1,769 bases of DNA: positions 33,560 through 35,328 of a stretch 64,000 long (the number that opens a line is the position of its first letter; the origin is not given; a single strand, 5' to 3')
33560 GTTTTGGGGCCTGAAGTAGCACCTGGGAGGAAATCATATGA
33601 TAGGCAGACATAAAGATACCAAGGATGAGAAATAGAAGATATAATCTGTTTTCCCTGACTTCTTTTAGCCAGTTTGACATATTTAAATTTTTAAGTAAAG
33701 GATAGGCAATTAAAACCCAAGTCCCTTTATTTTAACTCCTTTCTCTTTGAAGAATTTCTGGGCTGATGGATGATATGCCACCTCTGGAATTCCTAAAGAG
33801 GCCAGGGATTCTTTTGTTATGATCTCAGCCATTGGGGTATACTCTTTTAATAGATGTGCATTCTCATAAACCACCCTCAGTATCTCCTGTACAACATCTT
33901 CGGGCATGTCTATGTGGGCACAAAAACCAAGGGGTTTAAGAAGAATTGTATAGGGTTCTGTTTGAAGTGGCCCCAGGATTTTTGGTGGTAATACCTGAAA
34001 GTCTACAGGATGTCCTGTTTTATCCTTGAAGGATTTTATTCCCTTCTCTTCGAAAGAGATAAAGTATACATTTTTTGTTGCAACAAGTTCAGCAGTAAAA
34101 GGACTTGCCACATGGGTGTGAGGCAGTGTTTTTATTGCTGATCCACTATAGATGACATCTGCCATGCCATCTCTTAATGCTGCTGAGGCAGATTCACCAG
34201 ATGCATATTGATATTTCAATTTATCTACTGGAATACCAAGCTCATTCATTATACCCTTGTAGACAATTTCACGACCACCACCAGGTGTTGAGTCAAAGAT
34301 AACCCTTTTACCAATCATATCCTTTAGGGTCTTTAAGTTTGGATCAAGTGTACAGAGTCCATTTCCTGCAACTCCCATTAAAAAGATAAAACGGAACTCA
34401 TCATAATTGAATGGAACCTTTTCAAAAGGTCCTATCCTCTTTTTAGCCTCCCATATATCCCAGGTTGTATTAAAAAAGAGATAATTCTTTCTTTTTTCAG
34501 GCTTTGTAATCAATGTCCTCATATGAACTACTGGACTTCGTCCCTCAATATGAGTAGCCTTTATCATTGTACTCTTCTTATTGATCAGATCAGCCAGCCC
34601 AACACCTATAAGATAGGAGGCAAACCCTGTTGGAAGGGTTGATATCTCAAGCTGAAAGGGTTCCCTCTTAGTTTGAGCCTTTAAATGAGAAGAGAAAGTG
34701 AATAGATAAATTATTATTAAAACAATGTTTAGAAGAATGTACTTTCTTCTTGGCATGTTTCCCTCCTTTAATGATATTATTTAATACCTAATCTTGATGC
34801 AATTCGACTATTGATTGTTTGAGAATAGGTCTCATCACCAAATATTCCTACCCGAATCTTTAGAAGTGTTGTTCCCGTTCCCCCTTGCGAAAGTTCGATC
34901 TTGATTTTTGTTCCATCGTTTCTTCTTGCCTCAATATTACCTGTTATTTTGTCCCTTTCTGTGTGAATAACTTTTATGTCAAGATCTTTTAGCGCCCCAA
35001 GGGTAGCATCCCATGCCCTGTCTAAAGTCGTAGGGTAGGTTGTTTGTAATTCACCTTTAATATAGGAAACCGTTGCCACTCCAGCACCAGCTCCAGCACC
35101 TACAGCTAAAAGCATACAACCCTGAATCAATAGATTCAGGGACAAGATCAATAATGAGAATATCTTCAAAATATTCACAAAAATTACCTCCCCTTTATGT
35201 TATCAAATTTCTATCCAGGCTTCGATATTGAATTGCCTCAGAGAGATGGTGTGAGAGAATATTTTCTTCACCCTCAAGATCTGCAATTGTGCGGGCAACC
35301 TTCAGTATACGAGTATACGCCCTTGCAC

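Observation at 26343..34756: Two divergent AprB/AprA-like ferredoxin-flavoprotein pairs in mirror order, wired to a TAXI-TRAP importer: candidate undescribed redox catabolic module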

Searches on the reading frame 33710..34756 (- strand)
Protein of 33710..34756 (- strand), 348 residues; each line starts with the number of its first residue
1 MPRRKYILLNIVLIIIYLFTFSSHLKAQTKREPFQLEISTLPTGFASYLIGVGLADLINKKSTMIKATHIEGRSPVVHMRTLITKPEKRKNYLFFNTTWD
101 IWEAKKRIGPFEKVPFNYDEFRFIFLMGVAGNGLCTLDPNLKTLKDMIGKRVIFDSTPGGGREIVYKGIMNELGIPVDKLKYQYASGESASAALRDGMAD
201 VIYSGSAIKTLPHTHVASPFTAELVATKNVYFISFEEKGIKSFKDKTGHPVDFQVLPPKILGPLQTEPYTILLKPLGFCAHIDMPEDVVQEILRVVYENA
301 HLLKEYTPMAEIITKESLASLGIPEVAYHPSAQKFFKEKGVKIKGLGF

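Call 3: search_protein_families(library=pfam, proteins=[window:33710-34756:-], max_evalue=0.01)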
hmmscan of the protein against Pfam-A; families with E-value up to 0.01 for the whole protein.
window:33710-34756:- (348 aa): 2 families
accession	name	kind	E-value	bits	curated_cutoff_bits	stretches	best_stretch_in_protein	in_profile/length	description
PF16868.10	NMT1_3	-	1.3e-18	68.1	27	1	38-340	1-289/289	NMT1-like family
PF09084.16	NMT1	-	5.7e-05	23.5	20.5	1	138-204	82-146/216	NMT1/THI5 like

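Call 4: search_protein_families(library=ncbifam, proteins=[window:33710-34756:-], max_evalue=0.01)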
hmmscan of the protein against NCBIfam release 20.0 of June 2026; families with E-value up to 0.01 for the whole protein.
window:33710-34756:- (348 aa): 1 family
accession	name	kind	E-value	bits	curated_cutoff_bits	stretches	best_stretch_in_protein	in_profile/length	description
TIGR02122.1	TRAP_TAXI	subfamily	1.5e-23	83.2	84.35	1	9-340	8-320/320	TAXI family TRAP transporter solute-binding subunit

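Call 27: search_solved_structures(query=window:33710-34756:-, max_evalue=0.01, show_alignments=1)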
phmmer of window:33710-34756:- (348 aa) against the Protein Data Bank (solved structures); distinct sequences matched with E-value up to 0.01: 7.
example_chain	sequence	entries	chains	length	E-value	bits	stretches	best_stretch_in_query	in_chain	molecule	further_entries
9ibo_A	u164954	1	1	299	6.7e-06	28.8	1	117-341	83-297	TAXI family TRAP transporter solute-binding subunit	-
8s4j_A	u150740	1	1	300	6.8e-06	28.8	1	117-341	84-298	TAXI family TRAP transporter solute-binding subunit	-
1us4_A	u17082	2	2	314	2.1e-05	27.2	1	136-341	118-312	PUTATIVE GLUR0 LIGAND BINDING CORE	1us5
9ibp_A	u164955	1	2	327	2.3e-05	27.1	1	141-344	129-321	Immunogenic protein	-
8u79_A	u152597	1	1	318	2.8e-05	26.8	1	136-341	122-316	Immunogenic protein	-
9oz4_A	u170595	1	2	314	0.00011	24.8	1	134-341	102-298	TRAP transporter solute receptor, TAXI family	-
9mg8_A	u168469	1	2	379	0.0073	18.8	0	181-227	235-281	b-iTHR-110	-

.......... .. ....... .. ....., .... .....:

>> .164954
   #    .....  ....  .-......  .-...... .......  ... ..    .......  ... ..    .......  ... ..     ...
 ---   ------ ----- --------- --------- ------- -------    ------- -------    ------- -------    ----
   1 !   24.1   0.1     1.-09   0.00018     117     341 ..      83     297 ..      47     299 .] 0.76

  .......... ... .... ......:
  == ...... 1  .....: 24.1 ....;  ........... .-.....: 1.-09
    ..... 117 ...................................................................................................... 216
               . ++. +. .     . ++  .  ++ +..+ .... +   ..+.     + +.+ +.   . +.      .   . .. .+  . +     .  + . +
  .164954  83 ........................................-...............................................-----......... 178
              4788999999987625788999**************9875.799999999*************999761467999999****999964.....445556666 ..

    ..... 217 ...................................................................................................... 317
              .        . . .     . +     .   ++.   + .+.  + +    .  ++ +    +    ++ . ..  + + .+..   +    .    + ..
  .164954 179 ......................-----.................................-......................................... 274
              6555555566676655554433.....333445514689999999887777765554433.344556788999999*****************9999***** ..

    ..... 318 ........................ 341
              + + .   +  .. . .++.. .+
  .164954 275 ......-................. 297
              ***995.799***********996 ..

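Call 93: find_related_loci(query=A6, collection=metagenome_contigs, flank=10000)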
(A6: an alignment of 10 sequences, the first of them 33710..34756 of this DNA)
Query A6 (348 aa) in metagenome_contigs; peptide patterns used: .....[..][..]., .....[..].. (x = any residue, [..] = any of these).
175 stretches matched a pattern; 39 encode a relative of the query (tblastn E <= 1e-3); 39 distinct loci.
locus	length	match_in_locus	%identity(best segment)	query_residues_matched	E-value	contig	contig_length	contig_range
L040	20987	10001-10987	89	21-348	0e+0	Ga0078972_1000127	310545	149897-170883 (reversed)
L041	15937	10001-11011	69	11-347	4e-162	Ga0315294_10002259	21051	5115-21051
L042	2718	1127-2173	64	1-347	9e-168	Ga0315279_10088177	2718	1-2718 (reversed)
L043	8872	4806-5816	66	15-347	2e-158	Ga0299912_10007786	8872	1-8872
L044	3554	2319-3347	65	8-347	2e-162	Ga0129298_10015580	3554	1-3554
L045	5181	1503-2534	65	6-347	6e-158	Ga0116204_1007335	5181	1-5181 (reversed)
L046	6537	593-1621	65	8-347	5e-156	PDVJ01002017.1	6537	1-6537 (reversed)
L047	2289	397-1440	64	4-347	1e-165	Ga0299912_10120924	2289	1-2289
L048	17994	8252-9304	64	4-347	1e-154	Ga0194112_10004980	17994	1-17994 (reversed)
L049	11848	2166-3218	64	4-347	1e-154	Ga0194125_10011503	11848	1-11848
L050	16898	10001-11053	64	4-347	1e-154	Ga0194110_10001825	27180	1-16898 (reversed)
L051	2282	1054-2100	61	1-348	2e-163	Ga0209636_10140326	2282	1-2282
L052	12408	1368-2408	62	1-348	4e-151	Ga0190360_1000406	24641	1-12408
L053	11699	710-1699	62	18-348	8e-147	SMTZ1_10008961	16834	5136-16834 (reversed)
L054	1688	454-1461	59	11-347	1e-155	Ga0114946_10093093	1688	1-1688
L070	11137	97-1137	55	4-346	5e-132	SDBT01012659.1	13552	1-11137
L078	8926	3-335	66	238-348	8e-43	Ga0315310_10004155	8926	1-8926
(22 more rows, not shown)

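Call 96: search_protein_families(library=pfam, proteins=[L041:1408-3687:+, L041:3684-4571:+, L041:4591-5079:+, L041:5119-6777:+, L041:7014-7340:+, L041:7364-8374:+, L052:8656-9837:+, L048:13523-13861:+, L070:5375-6919:+, L078:7512-8267:+], max_evalue=0.000001)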
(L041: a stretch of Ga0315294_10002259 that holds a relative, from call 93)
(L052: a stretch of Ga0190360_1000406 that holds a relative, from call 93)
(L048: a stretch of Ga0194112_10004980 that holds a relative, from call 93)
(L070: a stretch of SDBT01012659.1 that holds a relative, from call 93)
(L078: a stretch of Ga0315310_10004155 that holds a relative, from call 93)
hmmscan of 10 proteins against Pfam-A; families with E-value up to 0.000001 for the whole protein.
L041:1408-3687:+ (759 aa): 3 families
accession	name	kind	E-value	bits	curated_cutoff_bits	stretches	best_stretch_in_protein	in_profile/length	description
PF20256.3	MoCoBD_2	-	1.9e-67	228.2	27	1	413-694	2-283/283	Molybdopterin cofactor-binding domain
PF02738.23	MoCoBD_1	-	1.8e-57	194.7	27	1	149-388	6-244/244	Molybdopterin cofactor-binding domain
PF01315.27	Ald_Xan_dh_C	-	4.3e-31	107.9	31.3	1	21-128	1-110/110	Aldehyde oxidase and xanthine dehydrogenase, a/b hammerhead domain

L041:3684-4571:+ (295 aa): 2 families
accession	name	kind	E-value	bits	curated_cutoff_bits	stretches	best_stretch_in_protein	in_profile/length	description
PF00941.27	FAD_binding_5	-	7.6e-51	172.7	27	1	9-179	2-169/170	FAD binding domain in molybdopterin dehydrogenase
PF03450.22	CO_deh_flav_C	-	3.2e-23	82.2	25.5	1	188-289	2-101/102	CO dehydrogenase flavoprotein C-terminal domain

L041:4591-5079:+ (162 aa): 3 families
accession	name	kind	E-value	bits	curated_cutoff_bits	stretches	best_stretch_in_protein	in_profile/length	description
PF01799.25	Fer2_2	-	1.2e-34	118.6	30.3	1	79-151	1-74/75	[2Fe-2S] binding domain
PF00111.32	Fer2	-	9.3e-09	35.5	21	1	12-65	2-55/77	2Fe-2S iron-sulfur cluster binding domain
PF13085.11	Fer2_3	-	4.8e-07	30.2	27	1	42-84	49-90/107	2Fe-2S iron-sulfur cluster binding domain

L041:5119-6777:+ (552 aa): 2 families
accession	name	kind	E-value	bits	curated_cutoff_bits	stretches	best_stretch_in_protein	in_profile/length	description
PF00501.34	AMP-binding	-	1.1e-71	242.1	29.9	1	31-404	1-384/384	AMP-binding enzyme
PF13193.12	AMP-binding_C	-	1.5e-11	45.5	24.5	1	455-532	1-76/76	AMP-binding enzyme C-terminal domain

L041:7014-7340:+ (108 aa): 0 families

L041:7364-8374:+ (336 aa): 1 family
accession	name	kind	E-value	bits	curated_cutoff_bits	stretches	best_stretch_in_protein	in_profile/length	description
PF04909.20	Amidohydro_2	-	6.8e-39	134.8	26.4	1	77-335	60-289/289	Amidohydrolase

L052:8656-9837:+ (393 aa): 2 families
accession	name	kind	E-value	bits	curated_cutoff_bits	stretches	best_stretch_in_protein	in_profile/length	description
PF01053.26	Cys_Met_Meta_PP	-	2e-156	520.8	27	1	14-391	1-381/381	Cys/Met metabolism PLP-dependent enzyme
PF00155.27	Aminotran_1_2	-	5.6e-07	29.5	19.7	1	65-194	45-196/361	Aminotransferase class I and II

L048:13523-13861:+ (112 aa): 1 family
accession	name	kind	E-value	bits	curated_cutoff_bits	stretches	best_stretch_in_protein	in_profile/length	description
PF02627.25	CMD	-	8.8e-24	83.7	23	1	23-99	2-77/84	Carboxymuconolactone decarboxylase family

L070:5375-6919:+ (514 aa): 0 families

L078:7512-8267:+ (251 aa): 1 family
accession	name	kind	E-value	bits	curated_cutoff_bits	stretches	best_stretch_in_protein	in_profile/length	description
PF00850.24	Hist_deacetyl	-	2.1e-43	149.2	27.9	2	20-157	4-170/298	Histone deacetylase domain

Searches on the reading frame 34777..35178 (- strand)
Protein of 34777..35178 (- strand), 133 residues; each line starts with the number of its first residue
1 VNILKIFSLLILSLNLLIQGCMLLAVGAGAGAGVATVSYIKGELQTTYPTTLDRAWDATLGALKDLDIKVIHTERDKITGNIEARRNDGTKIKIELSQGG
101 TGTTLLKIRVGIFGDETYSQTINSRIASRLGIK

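Call 3: search_protein_families(library=pfam, proteins=[window:34777-35178:-], max_evalue=0.01)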
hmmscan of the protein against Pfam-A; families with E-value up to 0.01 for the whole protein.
window:34777-35178:- (133 aa): 1 family
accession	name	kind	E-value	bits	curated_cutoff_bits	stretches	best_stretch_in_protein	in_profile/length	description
PF12092.13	DUF3568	-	4.3e-29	101.6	23.2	1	6-128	2-123/124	Protein of unknown function (DUF3568)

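Call 4: search_protein_families(library=ncbifam, proteins=[window:34777-35178:-], max_evalue=0.01)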
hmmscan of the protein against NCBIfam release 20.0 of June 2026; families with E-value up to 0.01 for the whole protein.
window:34777-35178:- (133 aa): 0 families
